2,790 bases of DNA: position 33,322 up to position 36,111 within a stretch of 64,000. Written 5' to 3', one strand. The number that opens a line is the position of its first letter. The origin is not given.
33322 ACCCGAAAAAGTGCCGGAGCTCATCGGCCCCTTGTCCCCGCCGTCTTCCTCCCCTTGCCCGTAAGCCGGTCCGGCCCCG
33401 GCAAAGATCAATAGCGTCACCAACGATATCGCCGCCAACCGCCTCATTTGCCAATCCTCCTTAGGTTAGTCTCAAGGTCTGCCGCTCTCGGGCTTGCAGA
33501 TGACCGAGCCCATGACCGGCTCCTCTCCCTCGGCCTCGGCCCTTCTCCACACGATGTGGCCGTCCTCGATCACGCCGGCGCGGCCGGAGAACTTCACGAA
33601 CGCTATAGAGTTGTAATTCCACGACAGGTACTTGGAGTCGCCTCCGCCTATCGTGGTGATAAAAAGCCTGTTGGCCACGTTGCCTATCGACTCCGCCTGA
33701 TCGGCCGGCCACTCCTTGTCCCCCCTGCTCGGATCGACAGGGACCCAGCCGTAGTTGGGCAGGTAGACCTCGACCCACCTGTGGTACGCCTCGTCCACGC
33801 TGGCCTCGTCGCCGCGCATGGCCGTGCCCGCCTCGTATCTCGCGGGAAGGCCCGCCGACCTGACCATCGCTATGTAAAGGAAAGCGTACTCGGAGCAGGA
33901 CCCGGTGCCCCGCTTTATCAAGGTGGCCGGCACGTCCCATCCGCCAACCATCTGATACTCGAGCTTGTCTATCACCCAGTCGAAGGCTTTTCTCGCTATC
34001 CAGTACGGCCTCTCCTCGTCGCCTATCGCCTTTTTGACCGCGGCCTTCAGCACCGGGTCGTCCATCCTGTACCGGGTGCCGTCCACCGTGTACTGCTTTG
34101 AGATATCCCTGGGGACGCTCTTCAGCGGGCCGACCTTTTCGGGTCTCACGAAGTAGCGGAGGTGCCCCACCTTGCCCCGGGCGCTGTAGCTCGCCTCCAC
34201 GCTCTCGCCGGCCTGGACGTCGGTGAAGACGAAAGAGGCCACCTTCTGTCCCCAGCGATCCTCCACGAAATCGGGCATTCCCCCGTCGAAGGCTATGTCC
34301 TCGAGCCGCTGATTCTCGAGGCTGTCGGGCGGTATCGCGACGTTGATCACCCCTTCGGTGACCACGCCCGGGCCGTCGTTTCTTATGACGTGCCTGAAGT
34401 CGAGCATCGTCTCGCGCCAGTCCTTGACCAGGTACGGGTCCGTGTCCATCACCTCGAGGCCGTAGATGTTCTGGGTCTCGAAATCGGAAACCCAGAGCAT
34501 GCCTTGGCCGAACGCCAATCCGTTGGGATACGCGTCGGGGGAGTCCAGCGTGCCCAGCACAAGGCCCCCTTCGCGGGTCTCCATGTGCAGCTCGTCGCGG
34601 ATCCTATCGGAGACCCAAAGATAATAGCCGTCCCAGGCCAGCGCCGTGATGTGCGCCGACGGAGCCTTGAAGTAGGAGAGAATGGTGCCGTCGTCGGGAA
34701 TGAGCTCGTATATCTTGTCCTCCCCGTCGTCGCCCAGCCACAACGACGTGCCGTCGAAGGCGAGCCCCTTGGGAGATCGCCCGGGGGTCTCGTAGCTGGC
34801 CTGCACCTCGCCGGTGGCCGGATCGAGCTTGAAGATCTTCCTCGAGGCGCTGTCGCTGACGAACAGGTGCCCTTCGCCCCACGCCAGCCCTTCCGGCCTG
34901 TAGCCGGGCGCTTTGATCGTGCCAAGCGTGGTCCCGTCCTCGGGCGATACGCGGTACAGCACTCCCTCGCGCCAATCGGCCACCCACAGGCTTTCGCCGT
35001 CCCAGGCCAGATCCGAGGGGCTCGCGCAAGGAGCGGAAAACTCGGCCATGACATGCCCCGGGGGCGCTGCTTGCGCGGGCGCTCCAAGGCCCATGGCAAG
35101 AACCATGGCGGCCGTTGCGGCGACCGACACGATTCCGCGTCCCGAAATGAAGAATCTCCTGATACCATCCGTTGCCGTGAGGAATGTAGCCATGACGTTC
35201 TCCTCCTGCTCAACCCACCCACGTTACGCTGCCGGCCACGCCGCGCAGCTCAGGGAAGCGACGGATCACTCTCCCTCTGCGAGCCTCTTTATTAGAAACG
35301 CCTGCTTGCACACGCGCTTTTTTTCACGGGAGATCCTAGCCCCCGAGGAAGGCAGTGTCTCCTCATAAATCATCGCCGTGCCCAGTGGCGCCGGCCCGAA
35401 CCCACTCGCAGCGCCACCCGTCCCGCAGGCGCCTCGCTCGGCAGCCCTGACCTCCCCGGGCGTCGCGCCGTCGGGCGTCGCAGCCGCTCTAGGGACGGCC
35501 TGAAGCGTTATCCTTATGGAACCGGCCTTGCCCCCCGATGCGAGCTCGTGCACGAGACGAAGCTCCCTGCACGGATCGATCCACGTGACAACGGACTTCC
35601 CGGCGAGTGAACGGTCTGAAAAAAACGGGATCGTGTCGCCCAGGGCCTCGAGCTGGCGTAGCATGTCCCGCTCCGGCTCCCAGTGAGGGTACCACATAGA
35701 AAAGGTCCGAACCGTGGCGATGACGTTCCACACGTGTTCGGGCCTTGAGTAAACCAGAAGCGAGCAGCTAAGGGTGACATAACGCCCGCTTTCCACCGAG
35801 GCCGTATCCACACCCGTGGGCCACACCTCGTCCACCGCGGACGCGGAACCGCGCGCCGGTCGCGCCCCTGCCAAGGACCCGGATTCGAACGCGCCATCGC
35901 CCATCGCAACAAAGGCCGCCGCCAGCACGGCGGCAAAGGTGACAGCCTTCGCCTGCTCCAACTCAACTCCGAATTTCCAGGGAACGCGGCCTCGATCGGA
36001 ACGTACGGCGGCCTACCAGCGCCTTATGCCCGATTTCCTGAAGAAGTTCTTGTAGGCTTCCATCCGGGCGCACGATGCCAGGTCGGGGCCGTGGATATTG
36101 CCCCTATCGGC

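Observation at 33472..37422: RRE-containing radical SAM/SPASM maturase with no visible precursor peptide, heading a cluster of exported enzymes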

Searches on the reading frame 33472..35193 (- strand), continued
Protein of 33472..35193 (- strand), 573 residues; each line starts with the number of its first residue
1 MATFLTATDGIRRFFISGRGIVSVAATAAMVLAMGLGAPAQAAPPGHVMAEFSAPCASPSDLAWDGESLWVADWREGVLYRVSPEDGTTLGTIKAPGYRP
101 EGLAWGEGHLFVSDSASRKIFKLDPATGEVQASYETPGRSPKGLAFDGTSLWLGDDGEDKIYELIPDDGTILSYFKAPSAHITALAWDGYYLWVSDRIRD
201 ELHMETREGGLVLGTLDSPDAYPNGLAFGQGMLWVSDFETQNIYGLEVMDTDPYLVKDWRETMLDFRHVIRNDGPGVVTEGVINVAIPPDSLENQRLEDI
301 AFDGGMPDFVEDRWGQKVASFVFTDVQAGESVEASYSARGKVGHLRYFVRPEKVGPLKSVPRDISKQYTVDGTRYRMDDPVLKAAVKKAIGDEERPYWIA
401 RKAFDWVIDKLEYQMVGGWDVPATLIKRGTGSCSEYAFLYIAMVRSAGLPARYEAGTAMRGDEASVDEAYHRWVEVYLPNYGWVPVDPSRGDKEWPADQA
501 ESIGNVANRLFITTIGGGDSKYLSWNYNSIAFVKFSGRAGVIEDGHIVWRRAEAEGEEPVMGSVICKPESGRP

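Call 71: find_related_loci(query=A4, collection=genome_contigs, flank=8000)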
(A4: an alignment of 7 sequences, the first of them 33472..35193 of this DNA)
Query A4 (573 aa) in genome_contigs; peptide patterns used: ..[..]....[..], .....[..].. (x = any residue, [..] = any of these).
136 stretches matched a pattern; 1 encode a relative of the query (tblastn E <= 1e-3); 1 distinct loci.
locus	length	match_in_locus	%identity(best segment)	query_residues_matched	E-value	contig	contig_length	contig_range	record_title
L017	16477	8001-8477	26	57-250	2e-5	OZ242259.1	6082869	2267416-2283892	MAG: Bryobacterales bacterium isolate 0950f91b-628e-4ed9-b989-43c9b73d7c92 genome assembly, chromosome: 1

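Call 88: search_protein_families(library=padloc, proteins=[window:33472-35193:-], max_evalue=0.001)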
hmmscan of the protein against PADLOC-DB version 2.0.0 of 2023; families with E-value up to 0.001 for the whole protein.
window:33472-35193:- (573 aa): 0 families

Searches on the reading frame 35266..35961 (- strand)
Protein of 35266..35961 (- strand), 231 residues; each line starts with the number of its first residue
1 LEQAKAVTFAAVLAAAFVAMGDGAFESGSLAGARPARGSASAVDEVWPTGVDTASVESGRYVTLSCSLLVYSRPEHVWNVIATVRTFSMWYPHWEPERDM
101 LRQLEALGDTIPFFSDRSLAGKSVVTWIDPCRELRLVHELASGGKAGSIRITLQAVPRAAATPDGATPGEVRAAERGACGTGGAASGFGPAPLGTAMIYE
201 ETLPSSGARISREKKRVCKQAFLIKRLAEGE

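Call 7: search_protein_families(library=pfam, proteins=[window:35266-35961:-], max_evalue=0.01)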
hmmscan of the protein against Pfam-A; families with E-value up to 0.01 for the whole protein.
window:35266-35961:- (231 aa): 0 families

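Call 8: search_protein_families(library=ncbifam, proteins=[window:35266-35961:-], max_evalue=0.01)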
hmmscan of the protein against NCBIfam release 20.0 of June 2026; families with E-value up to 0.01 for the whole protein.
window:35266-35961:- (231 aa): 0 families

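Call 51: search_protein_representatives(protein=window:35266-35961:-)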
Query: 231 residues. Proteins with E-value up to 0.001 (for the whole library): 16; up to 1e-10: 9; up to 1e-30: 7. The best 16 are listed.
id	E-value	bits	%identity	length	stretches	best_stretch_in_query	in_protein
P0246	5.6e-148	506.9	100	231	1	1-231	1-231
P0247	1.5e-47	178.4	55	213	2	28-158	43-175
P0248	8.4e-43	162.9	52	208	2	31-154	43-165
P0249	5.9e-39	150.3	51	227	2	34-158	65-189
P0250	9.8e-36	139.8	43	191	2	11-155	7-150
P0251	2.0e-32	128.9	44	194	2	24-159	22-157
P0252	1.7e-31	125.9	48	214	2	43-156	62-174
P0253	3.9e-27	111.7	48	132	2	65-159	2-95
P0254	1.2e-12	64.3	55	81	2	120-159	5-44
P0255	4.8e-10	55.8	36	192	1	53-162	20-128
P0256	6.3e-09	52.1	32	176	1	51-159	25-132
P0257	3.4e-06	43.2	39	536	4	178-212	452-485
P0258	1.4e-05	41.2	30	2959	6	129-203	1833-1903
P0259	4.5e-05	39.5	28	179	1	54-144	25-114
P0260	1.7e-04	37.7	29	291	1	48-157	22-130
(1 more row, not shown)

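Call 55: search_protein_families(library=pfam, alignment_id=A7, max_evalue=5)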
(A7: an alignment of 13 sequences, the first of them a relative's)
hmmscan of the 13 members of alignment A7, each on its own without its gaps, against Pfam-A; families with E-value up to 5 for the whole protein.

A. member 1, P0246 (231 aa): 0 families

B. families by the number of members that match (of 13 scanned): 9 families
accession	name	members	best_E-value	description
PF08327.17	AHSA1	7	1.2e-10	Activator of Hsp90 ATPase homolog 1-like protein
PF10604.15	Polyketide_cyc2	5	2.7e-12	Polyketide cyclase / dehydrase and lipid transport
PF07930.17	DAP_B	1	0.0051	D-aminopeptidase, domain B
PF13895.12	Ig_2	1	0.014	Immunoglobulin domain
PF16170.10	DUF4873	1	0.11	Domain of unknown function (DUF4873)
PF03364.25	Polyketide_cyc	1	0.14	Polyketide cyclase / dehydrase and lipid transport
PF13796.11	Sensor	1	0.16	Putative sensor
PF17236.8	SU10_MCP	1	0.18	SU10 major capsid protein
PF13404.12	HTH_AsnC-type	1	0.34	AsnC-type helix-turn-helix domain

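Call 64: predict_structure(alignment_id=A7)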
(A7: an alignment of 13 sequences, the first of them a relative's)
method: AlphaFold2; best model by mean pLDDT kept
length: 231 residues; sequences in the alignment: 13
mean_pLDDT: 78.6   pTM: 0.68
mean pLDDT of the five models: 78.6, 77.3, 76.3, 75.5, 75.1
residues with pLDDT >= 90: 122; 70-90: 31; 50-70: 44; < 50: 34
segments of 3 or more residues with pLDDT < 50: 25-44, 166-172
pLDDT, mean of each block of 10 residues (from residue 1): 70 71 48 44 48 65 95 94 93 90 95 93 97 97 95 85 52 53 52 86 93 95 95 90
secondary structure, 60 per line:
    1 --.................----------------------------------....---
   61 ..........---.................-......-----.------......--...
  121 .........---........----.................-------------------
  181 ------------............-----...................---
elements in order: H3-19 E54-57 E61-70 H74-82 H84-90 H92-97 E110-115 E118-129 E133-140 E145-157 H158-161 E193-204 H210-228

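Call 67: fold_search(model_id=the predicted structure, library=pdb)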
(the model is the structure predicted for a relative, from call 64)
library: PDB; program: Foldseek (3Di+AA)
matches with E <= 10: 778; with E <= 0.001: 147
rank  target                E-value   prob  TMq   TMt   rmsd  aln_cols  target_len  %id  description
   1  2nn5                  2.3e-06  1.00  0.47  0.61   3.8       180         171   13  Structure of Conserved Protein of Unknown Function EF2215 from Enterococcus faecalis (released 2006-11-21)
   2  3qn1_A                4.3e-06  1.00  0.41  0.49   5.7       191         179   11  Crystal structure of the PYR1 Abscisic Acid receptor in complex with the HAB1 type 2C phosphatase catalytic domain (released 2011-03-16)
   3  3q63_F                5.9e-06  1.00  0.45  0.71   4.0       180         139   13  X-ray crystal structure of protein MLL2253 from Mesorhizobium loti, Northeast Structural Genomics Consortium Target Ml (released 2011-01-12)
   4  3q63_E                1.2e-05  1.00  0.43  0.69   4.2       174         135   14  X-ray crystal structure of protein MLL2253 from Mesorhizobium loti, Northeast Structural Genomics Consortium Target Ml (released 2011-01-12)
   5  3nmh_C                1.5e-05  1.00  0.43  0.54   5.2       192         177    9  Crystal structure of the abscisic receptor PYL2 in complex with pyrabactin (released 2010-08-25)
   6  3put_A                1.6e-05  1.00  0.37  0.52   6.9       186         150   11  Crystal Structure of the CERT START domain (mutant V151E) from Rhizobium etli at the resolution 1.8A, Northeast Struct (released 2010-12-22)
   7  3q63_A                1.7e-05  1.00  0.43  0.71   4.3       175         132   14  X-ray crystal structure of protein MLL2253 from Mesorhizobium loti, Northeast Structural Genomics Consortium Target Ml (released 2011-01-12)
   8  3q63_D                1.7e-05  1.00  0.42  0.68   4.3       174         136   14  X-ray crystal structure of protein MLL2253 from Mesorhizobium loti, Northeast Structural Genomics Consortium Target Ml (released 2011-01-12)
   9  3q63_B                1.7e-05  1.00  0.40  0.64   4.9       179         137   14  X-ray crystal structure of protein MLL2253 from Mesorhizobium loti, Northeast Structural Genomics Consortium Target Ml (released 2011-01-12)
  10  3zvu_A                1.8e-05  1.00  0.43  0.53   5.3       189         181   10  Structure of the PYR1 His60Pro mutant in complex with the HAB1 phosphatase and Abscisic acid (released 2012-06-13)
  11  1z94_B                2.0e-05  1.00  0.41  0.60   5.7       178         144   13  X-Ray Crystal Structure of Protein CV1439 from Chromobacterium violaceum. Northeast Structural Genomics Consortium Tar (released 2005-05-10)
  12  5mob                  2.3e-05  1.00  0.43  0.50   5.1       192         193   11  ABA RECEPTOR FROM TOMATO, SlPYL1 (released 2017-08-02)
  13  3k90_B                2.6e-05  1.00  0.40  0.50   5.4       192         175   12  The Abscisic acid receptor PYR1 in complex with Abscisic Acid (released 2009-11-10)
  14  3q64                  2.8e-05  1.00  0.39  0.54   6.4       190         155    9  X-ray crystal structure of protein mll3774 from Mesorhizobium loti, Northeast Structural Genomics Consortium Target MlR4 (released 2011-01-12)
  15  3nj0_A                2.9e-05  1.00  0.43  0.55   5.0       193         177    8  X-ray crystal structure of the PYL2-pyrabactin A complex (released 2010-08-18)
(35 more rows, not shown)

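Call 69: find_encoding_contigs(protein=P0255, flank=6000, max_places=3)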
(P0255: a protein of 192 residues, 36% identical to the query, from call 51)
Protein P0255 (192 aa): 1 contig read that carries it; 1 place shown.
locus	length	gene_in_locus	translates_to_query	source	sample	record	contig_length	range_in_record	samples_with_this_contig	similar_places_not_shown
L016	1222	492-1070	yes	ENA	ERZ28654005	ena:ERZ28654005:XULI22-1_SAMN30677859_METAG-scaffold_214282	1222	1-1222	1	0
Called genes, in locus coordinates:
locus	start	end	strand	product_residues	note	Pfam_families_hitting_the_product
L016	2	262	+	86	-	?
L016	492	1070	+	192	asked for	PF10604:Polyketide_cyc2 (weak)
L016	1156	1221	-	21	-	?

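Call 88: search_protein_families(library=padloc, proteins=[window:35266-35961:-], max_evalue=0.001)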
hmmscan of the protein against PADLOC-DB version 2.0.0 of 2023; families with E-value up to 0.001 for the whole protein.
window:35266-35961:- (231 aa): 0 families
